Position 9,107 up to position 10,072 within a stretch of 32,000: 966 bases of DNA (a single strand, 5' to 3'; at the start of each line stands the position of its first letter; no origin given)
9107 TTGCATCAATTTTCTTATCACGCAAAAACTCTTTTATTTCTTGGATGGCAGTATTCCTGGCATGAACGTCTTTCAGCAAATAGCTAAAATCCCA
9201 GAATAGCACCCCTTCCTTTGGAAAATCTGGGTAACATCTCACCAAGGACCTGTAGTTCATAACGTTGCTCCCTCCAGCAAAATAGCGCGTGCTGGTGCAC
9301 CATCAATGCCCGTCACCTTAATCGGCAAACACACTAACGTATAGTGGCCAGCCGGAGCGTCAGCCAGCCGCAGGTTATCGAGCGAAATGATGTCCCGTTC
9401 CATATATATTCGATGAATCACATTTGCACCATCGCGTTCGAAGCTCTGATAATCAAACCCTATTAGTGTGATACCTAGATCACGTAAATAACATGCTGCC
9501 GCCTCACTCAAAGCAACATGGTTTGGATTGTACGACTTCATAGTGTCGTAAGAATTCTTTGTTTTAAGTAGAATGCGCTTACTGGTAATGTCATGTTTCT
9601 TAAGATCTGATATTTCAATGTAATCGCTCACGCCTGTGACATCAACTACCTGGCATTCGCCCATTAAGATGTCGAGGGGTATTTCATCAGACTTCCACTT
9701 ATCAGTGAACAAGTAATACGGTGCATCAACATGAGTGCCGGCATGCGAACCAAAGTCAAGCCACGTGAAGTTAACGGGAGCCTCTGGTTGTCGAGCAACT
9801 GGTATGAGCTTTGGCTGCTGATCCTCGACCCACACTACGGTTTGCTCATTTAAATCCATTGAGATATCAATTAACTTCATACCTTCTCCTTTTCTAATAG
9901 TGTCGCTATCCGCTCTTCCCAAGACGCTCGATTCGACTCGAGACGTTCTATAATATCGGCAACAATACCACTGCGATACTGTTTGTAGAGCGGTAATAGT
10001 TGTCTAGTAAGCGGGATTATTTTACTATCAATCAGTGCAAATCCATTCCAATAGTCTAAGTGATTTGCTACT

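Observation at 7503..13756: Eight-gene overlapping operon: NrtR-like regulator + RibA-like + TrpF-like + two PRTases + formamidase-fold + HAD + kinase (no described pathway matches)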

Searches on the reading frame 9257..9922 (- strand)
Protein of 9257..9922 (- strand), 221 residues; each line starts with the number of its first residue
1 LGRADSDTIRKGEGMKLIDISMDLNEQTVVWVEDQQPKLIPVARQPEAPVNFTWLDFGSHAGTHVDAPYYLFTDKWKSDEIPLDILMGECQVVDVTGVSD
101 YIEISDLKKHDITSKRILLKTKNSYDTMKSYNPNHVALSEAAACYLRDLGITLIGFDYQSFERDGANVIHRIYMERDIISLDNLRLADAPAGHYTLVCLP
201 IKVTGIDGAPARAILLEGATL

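Call 3: search_protein_families(library=pfam, proteins=[window:9257-9922:-], max_evalue=0.01)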
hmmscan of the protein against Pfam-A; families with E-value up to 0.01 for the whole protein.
window:9257-9922:- (221 aa): 1 family
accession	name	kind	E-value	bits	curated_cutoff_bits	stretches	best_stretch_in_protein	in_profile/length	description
PF04199.19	Cyclase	-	4.4e-19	69.5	23.1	1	18-162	1-141/142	Putative cyclase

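Call 4: search_protein_families(library=ncbifam, proteins=[window:9257-9922:-], max_evalue=0.01)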
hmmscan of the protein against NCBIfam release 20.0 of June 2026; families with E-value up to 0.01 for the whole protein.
window:9257-9922:- (221 aa): 1 family
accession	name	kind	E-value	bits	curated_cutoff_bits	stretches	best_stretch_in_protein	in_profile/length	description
TIGR03035.1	trp_arylform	equivalog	3.4e-34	118.6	223.05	1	16-215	1-203/206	arylformamidase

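Call 37: search_solved_structures(query=window:9257-9922:-, max_evalue=0.001, show_alignments=2)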
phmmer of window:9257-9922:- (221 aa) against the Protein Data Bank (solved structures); distinct sequences matched with E-value up to 0.001: 8.
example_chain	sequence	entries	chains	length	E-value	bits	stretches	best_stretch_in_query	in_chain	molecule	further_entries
8hmo_A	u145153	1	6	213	1.4e-32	116.4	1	15-218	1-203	Metal-dependent hydrolase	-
1r61_A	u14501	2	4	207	2.9e-27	99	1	15-217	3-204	metal-dependent hydrolase | Hydrolase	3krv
4cob_A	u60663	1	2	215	4.2e-21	78.8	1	16-215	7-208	KYNURENINE FORMAMIDASE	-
4cog_A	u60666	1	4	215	1.1e-20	77.4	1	17-215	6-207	KYNURENINE FORMAMIDASE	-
4co9_A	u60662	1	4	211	4.1e-19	72.3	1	16-215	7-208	KYNURENINE FORMAMIDASE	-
4cz1_A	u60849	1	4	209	4.3e-19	72.3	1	16-215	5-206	KYNURENINE FORMAMIDASE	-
4j0n_A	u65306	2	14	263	0.00035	23.5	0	52-82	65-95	Isatin hydrolase B | Putative uncharacterized protein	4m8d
8f9x_A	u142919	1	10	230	0.00048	23.1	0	51-92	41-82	Cyclase family protein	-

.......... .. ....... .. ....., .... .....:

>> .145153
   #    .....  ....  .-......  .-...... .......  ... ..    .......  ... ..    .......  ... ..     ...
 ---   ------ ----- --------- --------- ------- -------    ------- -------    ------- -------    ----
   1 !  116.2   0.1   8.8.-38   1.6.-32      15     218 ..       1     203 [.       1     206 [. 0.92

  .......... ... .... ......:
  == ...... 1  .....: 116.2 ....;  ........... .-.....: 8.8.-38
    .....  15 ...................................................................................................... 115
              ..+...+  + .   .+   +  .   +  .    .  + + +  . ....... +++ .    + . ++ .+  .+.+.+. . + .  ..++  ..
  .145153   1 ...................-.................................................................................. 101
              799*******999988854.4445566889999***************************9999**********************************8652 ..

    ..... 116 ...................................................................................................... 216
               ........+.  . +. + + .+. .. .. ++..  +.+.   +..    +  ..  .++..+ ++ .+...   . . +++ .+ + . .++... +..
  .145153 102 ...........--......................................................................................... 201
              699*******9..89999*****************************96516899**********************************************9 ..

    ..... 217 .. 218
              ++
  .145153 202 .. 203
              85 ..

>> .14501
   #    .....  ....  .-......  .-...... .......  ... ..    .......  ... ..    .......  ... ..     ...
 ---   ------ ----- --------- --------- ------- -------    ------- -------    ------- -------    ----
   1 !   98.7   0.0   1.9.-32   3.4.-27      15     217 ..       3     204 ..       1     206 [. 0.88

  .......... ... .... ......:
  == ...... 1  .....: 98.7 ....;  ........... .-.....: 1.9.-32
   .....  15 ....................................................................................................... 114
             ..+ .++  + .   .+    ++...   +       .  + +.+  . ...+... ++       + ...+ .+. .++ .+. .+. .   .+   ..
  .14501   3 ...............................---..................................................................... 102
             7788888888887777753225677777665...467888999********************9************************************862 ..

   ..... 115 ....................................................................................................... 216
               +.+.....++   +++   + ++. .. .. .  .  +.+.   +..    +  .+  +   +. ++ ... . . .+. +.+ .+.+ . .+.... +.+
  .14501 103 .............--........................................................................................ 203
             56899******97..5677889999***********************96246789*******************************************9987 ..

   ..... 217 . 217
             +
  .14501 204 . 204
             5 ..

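Call 41: search_protein_families(library=padloc, proteins=[window:9257-9922:-], max_evalue=0.01)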
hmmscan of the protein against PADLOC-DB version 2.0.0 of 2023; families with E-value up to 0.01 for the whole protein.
window:9257-9922:- (221 aa): 0 families
